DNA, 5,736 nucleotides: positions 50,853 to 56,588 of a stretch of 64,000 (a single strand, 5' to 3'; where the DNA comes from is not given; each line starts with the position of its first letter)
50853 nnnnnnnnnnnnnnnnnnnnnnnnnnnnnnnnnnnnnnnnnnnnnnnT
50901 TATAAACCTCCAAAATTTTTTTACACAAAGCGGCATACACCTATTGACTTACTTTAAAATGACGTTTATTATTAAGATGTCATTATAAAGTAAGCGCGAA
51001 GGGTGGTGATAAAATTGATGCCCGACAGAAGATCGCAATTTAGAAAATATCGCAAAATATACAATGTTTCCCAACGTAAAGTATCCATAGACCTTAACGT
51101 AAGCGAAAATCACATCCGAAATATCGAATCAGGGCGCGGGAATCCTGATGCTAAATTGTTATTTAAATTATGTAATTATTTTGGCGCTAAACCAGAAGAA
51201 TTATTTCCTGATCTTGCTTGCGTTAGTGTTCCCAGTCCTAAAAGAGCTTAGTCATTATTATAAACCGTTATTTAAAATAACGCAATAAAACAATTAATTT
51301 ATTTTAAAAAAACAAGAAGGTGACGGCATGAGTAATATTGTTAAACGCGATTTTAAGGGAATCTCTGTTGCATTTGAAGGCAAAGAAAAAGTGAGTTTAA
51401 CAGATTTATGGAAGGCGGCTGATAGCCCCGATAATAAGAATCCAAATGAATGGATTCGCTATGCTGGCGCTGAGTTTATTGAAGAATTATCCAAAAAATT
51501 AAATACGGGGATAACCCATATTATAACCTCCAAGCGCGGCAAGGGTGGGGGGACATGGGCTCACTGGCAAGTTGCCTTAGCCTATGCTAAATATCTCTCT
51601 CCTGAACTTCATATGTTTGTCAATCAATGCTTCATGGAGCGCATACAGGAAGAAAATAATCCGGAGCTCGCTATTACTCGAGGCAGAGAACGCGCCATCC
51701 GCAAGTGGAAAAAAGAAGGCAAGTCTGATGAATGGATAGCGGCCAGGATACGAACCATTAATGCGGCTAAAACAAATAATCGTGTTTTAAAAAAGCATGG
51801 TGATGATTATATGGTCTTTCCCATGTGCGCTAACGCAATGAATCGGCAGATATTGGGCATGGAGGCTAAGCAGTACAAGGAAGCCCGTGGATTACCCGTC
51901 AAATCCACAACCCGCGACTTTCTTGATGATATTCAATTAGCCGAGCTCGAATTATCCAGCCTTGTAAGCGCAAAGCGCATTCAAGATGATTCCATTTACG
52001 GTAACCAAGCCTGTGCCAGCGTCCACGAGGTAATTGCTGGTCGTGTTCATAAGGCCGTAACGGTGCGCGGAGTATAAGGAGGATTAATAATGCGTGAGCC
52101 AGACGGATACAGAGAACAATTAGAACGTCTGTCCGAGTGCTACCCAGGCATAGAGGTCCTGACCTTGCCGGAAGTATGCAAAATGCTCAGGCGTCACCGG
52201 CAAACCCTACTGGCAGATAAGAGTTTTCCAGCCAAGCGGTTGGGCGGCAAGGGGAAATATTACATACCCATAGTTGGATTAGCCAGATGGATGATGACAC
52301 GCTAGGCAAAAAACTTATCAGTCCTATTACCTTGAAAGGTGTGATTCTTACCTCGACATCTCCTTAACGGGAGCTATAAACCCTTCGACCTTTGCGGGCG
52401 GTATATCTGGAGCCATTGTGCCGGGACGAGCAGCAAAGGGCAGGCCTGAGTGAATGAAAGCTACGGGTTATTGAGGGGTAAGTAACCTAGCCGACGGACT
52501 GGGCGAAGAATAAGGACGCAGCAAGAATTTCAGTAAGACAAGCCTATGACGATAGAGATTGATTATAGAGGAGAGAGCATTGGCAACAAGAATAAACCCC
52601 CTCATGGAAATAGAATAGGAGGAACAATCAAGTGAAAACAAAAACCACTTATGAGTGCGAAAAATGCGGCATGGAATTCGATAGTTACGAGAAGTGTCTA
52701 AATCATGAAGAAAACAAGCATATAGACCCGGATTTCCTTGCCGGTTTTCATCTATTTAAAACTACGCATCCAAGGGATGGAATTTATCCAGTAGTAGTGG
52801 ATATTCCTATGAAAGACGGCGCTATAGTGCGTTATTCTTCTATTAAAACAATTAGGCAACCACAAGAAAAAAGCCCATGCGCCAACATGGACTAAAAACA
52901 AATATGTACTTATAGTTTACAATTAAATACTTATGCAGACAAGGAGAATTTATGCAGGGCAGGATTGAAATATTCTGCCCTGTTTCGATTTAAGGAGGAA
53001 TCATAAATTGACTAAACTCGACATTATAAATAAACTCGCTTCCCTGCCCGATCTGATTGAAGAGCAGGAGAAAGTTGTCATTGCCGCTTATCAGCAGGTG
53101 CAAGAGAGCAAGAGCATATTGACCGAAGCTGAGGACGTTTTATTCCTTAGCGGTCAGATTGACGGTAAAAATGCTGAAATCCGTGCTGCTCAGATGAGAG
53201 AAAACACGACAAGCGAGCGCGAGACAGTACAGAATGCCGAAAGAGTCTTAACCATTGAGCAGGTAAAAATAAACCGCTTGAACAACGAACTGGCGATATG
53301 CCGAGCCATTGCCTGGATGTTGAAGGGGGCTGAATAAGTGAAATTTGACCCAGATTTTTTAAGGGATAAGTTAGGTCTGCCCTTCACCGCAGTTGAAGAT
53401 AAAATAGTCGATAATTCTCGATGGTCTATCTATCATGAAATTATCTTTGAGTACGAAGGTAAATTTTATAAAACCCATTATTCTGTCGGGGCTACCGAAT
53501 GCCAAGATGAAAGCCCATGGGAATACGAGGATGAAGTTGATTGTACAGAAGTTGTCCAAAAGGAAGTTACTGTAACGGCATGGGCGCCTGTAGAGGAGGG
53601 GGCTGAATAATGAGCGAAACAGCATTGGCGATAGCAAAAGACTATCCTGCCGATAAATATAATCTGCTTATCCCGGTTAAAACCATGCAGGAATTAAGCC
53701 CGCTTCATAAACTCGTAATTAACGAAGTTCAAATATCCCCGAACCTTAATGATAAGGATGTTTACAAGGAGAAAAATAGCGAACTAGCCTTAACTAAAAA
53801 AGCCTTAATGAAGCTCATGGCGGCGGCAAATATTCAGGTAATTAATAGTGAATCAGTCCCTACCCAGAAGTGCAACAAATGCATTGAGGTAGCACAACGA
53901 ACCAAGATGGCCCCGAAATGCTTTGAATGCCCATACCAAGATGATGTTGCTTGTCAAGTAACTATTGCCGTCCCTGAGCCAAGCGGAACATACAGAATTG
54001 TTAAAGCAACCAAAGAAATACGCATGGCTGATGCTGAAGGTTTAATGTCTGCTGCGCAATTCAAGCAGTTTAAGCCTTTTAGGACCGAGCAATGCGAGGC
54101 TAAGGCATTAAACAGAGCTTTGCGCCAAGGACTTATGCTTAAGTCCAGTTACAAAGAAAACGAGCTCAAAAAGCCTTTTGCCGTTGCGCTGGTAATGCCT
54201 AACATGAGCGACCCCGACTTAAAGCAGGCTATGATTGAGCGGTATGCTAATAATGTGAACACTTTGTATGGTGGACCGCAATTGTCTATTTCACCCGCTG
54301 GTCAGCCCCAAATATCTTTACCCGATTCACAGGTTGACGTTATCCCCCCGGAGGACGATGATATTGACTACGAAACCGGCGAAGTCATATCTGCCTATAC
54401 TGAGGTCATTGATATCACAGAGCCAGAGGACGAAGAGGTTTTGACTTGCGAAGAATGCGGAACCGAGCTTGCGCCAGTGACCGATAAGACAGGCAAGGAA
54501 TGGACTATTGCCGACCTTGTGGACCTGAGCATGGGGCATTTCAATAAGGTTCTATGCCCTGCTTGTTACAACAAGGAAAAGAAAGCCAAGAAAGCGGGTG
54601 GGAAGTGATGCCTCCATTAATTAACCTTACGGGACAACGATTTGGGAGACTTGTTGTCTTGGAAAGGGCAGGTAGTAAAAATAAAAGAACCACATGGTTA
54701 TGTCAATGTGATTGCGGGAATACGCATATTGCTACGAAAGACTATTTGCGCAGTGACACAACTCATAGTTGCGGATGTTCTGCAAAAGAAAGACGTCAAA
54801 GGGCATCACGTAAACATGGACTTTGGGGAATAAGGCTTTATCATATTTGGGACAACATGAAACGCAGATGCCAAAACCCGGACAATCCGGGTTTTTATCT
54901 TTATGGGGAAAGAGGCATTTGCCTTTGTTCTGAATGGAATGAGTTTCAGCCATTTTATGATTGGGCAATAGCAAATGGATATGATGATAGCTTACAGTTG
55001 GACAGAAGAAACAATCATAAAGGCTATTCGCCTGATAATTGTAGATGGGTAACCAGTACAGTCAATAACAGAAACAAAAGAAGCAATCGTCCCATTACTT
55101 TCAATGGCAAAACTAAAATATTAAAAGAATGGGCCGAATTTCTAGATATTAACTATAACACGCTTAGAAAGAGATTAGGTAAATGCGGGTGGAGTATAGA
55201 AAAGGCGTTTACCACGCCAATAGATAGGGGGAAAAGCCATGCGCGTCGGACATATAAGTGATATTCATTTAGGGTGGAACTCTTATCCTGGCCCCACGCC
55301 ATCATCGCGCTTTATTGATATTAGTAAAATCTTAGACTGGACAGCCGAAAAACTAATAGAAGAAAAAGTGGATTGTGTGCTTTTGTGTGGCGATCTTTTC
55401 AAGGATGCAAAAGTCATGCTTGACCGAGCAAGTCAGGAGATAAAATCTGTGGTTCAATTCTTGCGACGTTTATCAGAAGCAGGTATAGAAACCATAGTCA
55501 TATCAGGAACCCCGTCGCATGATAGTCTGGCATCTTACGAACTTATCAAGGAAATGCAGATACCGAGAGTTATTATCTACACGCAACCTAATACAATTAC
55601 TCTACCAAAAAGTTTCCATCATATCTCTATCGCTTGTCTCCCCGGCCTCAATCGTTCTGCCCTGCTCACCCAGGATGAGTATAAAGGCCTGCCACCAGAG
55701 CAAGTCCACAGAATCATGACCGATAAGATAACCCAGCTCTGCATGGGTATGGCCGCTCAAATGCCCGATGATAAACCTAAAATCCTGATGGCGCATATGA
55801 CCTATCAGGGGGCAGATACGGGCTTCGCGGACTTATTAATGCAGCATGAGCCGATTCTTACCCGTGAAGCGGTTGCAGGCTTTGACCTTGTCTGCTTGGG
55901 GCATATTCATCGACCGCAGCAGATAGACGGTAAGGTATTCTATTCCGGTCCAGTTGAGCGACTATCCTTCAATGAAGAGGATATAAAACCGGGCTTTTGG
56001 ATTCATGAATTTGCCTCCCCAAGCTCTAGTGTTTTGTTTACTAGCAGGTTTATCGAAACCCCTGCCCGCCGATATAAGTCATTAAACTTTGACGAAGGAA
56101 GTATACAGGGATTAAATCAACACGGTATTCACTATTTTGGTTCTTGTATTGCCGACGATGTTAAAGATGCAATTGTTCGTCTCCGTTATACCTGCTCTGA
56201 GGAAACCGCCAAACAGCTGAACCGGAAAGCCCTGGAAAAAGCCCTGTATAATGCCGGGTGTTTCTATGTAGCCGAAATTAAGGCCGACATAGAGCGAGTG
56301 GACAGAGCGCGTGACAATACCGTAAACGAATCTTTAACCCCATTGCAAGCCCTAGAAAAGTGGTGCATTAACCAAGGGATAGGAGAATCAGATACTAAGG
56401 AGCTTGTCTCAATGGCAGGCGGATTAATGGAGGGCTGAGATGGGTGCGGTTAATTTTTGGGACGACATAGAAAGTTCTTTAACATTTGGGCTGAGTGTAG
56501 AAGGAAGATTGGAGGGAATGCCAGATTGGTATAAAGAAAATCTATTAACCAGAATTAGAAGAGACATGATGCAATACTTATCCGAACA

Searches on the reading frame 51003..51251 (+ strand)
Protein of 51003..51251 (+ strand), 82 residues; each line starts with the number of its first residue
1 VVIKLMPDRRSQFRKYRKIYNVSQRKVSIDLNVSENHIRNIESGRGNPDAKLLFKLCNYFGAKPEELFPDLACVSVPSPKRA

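Call 91: search_protein_families(library=pfam, proteins=[window:51003-51251:+], max_evalue=0.01)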
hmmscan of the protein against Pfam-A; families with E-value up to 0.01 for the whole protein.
window:51003-51251:+ (82 aa): 4 families
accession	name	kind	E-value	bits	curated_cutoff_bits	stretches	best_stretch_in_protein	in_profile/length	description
PF12844.13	HTH_19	-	4.8e-10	39.6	30.2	1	13-68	4-59/64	Helix-turn-helix domain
PF01381.28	HTH_3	-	6.4e-10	39.4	23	1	14-67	2-55/55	Helix-turn-helix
PF13560.12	HTH_31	-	3.5e-06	27.7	27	1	12-67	5-61/64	Helix-turn-helix domain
PF13443.12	HTH_26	-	0.0011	19.5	22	1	15-68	4-58/63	Cro/C1-type HTH DNA-binding domain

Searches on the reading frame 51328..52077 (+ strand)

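Call 12: search_protein_families(library=pfam, proteins=[window:51328-52077:+], max_evalue=0.01)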
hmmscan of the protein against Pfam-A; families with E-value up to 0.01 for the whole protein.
window:51328-52077:+ (249 aa): 1 family
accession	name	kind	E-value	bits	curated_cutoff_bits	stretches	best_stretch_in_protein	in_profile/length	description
PF04383.19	KilA-N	-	2.5e-15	56.7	23.8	1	19-103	15-102/107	KilA-N domain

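Call 13: search_protein_families(library=phrogs, proteins=[window:51328-52077:+], max_evalue=0.01)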
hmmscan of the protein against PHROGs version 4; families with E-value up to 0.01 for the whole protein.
window:51328-52077:+ (249 aa): 8 families
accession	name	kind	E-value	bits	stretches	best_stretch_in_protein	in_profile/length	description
phrog_129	-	transcription regulation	6e-28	99.5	1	8-125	7-132/273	transcriptional regulator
phrog_2812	-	unknown function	1.5e-13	51.9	1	9-104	7-103/288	-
phrog_15286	-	unknown function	6.1e-11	42.9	1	96-205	105-210/274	-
phrog_1136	-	unknown function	3.2e-10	41.1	1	1-110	1-108/244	-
phrog_6095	-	lysis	3.3e-05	24.6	1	49-104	55-108/217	amidase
phrog_2657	-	transcription regulation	8.4e-05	23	1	135-208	117-196/243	transcriptional regulator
phrog_8036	-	unknown function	8.8e-05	22.9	1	128-245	133-251/290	-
phrog_8274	-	unknown function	0.0011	19.3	1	10-102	8-105/354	-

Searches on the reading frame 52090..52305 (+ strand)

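Call 91: search_protein_families(library=pfam, proteins=[window:52090-52305:+], max_evalue=0.01)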
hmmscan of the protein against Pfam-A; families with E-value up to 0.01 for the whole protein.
window:52090-52305:+ (71 aa): 1 family
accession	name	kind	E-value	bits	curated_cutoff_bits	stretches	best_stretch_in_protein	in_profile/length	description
PF12728.13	HTH_17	-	1.2e-05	25.9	27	1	23-69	1-48/51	Helix-turn-helix domain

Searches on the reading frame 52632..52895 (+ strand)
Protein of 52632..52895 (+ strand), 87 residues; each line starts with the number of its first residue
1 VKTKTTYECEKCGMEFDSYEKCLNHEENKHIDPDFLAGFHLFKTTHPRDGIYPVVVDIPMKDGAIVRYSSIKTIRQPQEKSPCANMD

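Call 91: search_protein_families(library=pfam, proteins=[window:52632-52895:+], max_evalue=0.01)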
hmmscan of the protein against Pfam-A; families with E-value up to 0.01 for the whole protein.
window:52632-52895:+ (87 aa): 3 families
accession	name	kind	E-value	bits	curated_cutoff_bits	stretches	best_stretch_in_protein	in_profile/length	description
PF23447.1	DUF7128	-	2.3e-05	24.6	25.7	1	4-28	10-34/44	Domain of unknown function (DUF7128)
PF17003.11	Actin_micro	-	0.00078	19.2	27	1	2-32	207-237/354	Putative actin-like family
PF13894.12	zf-C2H2_4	-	0.0033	18.5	27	1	7-30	1-24/24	C2H2-type zinc finger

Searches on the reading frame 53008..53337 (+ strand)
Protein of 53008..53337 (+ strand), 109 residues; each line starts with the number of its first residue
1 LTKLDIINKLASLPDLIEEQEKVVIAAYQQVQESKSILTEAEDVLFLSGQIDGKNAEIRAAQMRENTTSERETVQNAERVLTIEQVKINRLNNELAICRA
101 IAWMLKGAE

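Call 22: search_protein_families(library=phrogs, proteins=[window:53008-53337:+], max_evalue=0.001)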
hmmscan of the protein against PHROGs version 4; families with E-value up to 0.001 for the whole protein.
window:53008-53337:+ (109 aa): 1 family
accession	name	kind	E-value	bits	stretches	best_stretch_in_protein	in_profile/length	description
phrog_31827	-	unknown function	6.6e-21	75.5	1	1-105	3-107/111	-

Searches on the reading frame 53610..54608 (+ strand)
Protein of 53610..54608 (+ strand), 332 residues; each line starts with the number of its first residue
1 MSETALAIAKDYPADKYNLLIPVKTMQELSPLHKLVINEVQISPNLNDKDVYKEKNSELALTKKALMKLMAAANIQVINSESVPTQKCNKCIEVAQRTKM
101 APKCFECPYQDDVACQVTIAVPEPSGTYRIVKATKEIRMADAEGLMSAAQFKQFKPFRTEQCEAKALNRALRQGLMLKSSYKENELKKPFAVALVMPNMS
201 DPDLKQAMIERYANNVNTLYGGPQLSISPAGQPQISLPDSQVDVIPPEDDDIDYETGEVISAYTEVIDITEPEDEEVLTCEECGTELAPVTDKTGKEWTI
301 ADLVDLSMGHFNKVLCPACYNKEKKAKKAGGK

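Call 22: search_protein_families(library=phrogs, proteins=[window:53610-54608:+], max_evalue=0.001)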
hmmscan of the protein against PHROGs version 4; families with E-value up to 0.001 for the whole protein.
window:53610-54608:+ (332 aa): 1 family
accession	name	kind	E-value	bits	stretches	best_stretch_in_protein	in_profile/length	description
phrog_13782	-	unknown function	6.9e-87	293.1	1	2-327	4-337/338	-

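Call 49: search_protein_families(library=pfam, proteins=[window:53610-54608:+], max_evalue=0.001)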
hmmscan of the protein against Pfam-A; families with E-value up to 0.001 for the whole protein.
window:53610-54608:+ (332 aa): 0 families

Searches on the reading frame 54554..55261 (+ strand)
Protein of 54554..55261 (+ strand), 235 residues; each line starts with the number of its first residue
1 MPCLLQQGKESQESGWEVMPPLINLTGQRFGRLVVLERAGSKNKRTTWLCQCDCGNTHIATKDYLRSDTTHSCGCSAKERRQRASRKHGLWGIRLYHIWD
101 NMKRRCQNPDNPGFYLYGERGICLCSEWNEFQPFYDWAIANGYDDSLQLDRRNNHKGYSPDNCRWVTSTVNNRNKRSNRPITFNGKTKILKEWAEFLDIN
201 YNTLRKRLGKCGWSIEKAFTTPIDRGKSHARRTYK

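Call 22: search_protein_families(library=phrogs, proteins=[window:54554-55261:+], max_evalue=0.001)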
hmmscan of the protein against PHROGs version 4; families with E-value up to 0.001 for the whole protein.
window:54554-55261:+ (235 aa): 12 families
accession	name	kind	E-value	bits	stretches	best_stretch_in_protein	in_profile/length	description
phrog_374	-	DNA, RNA and nucleotide metabolism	1.2e-72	246.6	1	17-231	189-408/617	HNH endonuclease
phrog_3377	-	DNA, RNA and nucleotide metabolism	3.2e-50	171.7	1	86-230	5-148/196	HNH endonuclease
phrog_8790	-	DNA, RNA and nucleotide metabolism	1.3e-30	108.1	1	80-188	10-114/241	restriction endonuclease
phrog_2081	-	DNA, RNA and nucleotide metabolism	3.9e-26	93.2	1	66-207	77-235/433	HNH endonuclease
phrog_953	-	DNA, RNA and nucleotide metabolism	3.3e-20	73.8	1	84-179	214-309/420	HNH endonuclease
phrog_1065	-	unknown function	2.5e-07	31.8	1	176-231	52-151/192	-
phrog_1035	-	DNA, RNA and nucleotide metabolism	3.2e-07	31.5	1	43-175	59-211/271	endonuclease VII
phrog_22195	-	unknown function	3.1e-06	28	1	25-84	10-66/148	-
phrog_18493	-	unknown function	3.4e-06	28.2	1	22-87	57-125/136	-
phrog_3322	-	DNA, RNA and nucleotide metabolism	2.9e-05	25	1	134-172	94-131/162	endonuclease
phrog_27240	-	unknown function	0.00011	23.5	1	27-87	9-67/132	-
phrog_28742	-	unknown function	0.00043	21.5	1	138-212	69-143/165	-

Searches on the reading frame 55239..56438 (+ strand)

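Call 22: search_protein_families(library=phrogs, proteins=[window:55239-56438:+], max_evalue=0.001)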
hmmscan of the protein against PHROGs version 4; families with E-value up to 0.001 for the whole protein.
window:55239-56438:+ (399 aa): 2 families
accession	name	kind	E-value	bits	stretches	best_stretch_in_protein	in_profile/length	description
phrog_100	-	DNA, RNA and nucleotide metabolism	5.8e-38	131.9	1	1-392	29-367/989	SbcD-like subunit of palindrome specific endonuclease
phrog_77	-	DNA, RNA and nucleotide metabolism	1.1e-06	28.4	0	163-248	28-114/967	SbcC-like subunit of palindrome specific endonuclease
